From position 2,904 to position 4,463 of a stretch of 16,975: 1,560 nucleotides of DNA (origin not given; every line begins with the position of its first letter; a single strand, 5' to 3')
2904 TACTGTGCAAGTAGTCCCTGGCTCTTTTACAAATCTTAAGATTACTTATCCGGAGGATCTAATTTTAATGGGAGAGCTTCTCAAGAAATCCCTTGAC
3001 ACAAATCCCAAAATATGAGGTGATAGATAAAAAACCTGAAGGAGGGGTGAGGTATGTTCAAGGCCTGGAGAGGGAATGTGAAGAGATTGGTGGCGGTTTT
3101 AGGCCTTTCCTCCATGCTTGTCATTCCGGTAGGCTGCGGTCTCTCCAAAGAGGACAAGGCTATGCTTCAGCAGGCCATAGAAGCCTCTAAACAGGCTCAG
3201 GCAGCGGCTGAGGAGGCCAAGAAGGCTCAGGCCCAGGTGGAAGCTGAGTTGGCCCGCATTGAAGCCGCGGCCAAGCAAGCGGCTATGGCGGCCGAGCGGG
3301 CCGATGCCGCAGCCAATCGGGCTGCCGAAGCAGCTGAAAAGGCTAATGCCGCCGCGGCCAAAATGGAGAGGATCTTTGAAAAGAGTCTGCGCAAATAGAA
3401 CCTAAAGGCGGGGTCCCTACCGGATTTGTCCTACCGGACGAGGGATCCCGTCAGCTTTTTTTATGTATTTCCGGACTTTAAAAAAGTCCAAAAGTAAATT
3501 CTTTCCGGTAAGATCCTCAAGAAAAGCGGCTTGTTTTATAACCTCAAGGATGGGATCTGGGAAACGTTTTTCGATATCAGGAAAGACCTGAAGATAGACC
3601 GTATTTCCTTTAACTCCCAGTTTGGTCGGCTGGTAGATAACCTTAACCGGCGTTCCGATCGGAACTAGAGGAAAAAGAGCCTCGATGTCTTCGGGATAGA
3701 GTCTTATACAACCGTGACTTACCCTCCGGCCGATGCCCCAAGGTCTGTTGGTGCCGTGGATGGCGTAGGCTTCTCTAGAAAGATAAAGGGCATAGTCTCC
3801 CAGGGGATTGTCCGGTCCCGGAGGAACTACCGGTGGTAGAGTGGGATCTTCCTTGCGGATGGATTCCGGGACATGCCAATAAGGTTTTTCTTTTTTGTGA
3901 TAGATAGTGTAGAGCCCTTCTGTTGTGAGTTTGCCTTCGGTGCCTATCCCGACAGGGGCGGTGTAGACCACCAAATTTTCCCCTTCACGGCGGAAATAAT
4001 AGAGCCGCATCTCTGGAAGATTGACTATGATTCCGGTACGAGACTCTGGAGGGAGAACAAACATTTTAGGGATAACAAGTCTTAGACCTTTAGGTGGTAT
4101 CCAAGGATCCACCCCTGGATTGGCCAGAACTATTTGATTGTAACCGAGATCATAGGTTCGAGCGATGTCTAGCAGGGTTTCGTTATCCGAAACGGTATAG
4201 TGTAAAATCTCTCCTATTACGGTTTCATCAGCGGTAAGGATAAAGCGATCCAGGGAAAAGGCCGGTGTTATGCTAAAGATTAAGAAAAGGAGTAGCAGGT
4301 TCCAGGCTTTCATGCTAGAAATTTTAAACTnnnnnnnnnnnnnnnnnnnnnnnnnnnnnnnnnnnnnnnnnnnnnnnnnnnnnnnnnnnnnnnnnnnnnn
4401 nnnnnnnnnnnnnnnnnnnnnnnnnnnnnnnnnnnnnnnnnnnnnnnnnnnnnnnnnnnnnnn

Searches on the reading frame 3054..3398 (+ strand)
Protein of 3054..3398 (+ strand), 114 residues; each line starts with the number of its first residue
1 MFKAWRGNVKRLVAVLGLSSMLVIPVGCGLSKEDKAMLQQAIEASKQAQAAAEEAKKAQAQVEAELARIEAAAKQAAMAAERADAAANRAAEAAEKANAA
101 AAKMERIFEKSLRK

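Call 73: search_protein_families(library=pfam, proteins=[window:3054-3398:+], max_evalue=0.01)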
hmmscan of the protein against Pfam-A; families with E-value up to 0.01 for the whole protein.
window:3054-3398:+ (114 aa): 2 families
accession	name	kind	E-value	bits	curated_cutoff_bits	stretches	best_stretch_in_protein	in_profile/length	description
PF11839.13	Alanine_zipper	-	0.00029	21.5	23.1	1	70-114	25-69/69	Alanine-zipper, major outer membrane lipoprotein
PF16731.10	GARP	-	0.0022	17.9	27.4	1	27-105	7-88/193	Glutamic acid/alanine-rich protein of Trypanosoma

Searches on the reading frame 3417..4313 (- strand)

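Call 73: search_protein_families(library=pfam, proteins=[window:3417-4313:-], max_evalue=0.01)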
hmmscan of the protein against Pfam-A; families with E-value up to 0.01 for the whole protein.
window:3417-4313:- (298 aa): 1 family
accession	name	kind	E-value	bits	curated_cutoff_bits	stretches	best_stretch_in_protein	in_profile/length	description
PF03734.19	YkuD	-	3.6e-27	96.2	23.4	1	94-225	3-146/146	L,D-transpeptidase catalytic domain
